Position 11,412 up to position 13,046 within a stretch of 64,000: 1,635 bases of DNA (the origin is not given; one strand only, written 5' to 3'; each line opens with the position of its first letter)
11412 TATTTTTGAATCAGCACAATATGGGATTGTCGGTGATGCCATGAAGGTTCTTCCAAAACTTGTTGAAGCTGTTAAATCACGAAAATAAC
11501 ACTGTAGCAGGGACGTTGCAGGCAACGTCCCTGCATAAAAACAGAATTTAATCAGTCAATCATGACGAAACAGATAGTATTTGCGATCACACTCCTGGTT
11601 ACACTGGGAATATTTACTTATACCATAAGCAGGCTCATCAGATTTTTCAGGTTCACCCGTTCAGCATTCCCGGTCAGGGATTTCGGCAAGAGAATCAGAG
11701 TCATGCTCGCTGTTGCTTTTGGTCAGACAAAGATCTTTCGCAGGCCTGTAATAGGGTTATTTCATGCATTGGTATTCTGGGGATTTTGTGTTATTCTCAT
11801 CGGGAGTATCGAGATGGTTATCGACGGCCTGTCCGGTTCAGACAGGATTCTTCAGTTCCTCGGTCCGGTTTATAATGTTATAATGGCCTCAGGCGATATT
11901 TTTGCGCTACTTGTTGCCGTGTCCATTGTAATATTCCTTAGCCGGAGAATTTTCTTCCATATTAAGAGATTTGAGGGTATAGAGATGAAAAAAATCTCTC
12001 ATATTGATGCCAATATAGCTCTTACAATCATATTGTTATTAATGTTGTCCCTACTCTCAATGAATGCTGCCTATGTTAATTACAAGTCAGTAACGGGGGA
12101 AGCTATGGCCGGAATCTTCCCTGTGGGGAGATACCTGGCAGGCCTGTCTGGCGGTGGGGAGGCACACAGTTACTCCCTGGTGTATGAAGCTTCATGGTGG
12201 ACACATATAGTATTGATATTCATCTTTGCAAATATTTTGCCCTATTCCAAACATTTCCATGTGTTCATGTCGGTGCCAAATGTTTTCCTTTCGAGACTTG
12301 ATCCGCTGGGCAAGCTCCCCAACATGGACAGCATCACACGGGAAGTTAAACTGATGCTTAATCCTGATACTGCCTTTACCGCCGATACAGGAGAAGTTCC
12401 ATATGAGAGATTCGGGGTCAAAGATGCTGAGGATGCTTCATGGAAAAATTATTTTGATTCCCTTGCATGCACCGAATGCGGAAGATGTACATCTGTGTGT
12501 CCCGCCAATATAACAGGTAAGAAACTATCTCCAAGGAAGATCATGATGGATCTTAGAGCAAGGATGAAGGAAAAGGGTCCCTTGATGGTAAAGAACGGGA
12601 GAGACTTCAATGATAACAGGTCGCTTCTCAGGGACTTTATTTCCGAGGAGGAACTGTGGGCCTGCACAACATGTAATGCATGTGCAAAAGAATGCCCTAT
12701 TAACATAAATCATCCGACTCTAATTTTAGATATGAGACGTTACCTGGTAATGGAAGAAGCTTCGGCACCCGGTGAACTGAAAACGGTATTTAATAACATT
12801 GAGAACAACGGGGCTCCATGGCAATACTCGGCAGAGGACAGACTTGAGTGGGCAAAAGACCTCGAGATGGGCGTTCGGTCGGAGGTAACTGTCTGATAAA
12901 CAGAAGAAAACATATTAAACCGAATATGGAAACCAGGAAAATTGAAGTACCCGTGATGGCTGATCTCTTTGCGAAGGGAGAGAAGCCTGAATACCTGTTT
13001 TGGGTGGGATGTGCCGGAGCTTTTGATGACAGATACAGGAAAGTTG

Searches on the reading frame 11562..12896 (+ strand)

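Call 6: search_protein_families(library=pfam, proteins=[window:11562-12896:+], max_evalue=0.001)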
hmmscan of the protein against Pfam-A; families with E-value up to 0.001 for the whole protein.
window:11562-12896:+ (444 aa): 14 families
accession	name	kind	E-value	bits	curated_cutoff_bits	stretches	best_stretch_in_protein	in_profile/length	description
PF13187.11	Fer4_9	-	3e-11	43.6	27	1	302-381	1-50/52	4Fe-4S dicluster domain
PF13183.11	Fer4_8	-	9.4e-11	42.5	27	1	301-382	3-68/68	4Fe-4S dicluster domain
PF13237.11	Fer4_10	-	1.6e-08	34.8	25.5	1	297-379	3-53/53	4Fe-4S dicluster domain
PF12797.12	Fer4_2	-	8.1e-08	32.2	24.5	1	294-315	1-22/22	4Fe-4S binding domain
PF13534.11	Fer4_17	-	1.1e-06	29.5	22.2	1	302-382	1-60/61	4Fe-4S dicluster domain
PF00037.32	Fer4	-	7.2e-06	26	21.1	1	298-316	3-21/24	4Fe-4S binding domain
PF13484.11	Fer4_16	-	1.6e-05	26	30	1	303-381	2-66/66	4Fe-4S double cluster binding domain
PF12838.12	Fer4_7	-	1.8e-05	25.6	27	0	303-381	2-51/52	4Fe-4S dicluster domain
PF17179.9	Fer4_22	-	2.6e-05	25.4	27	0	293-317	71-95/95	4Fe-4S dicluster domain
PF12837.12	Fer4_6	-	7.1e-05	23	25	1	298-316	4-22/24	4Fe-4S binding domain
PF14697.11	Fer4_21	-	7.9e-05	23.2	35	0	301-315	39-53/59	4Fe-4S dicluster domain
PF13746.11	Fer4_18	-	0.00012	22.7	27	0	299-318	57-76/114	4Fe-4S dicluster domain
PF12800.12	Fer4_4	-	0.00014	22.3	24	0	302-315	3-16/17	4Fe-4S binding domain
PF12798.12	Fer4_3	-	0.00084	20.4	27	0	303-317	1-15/15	4Fe-4S binding domain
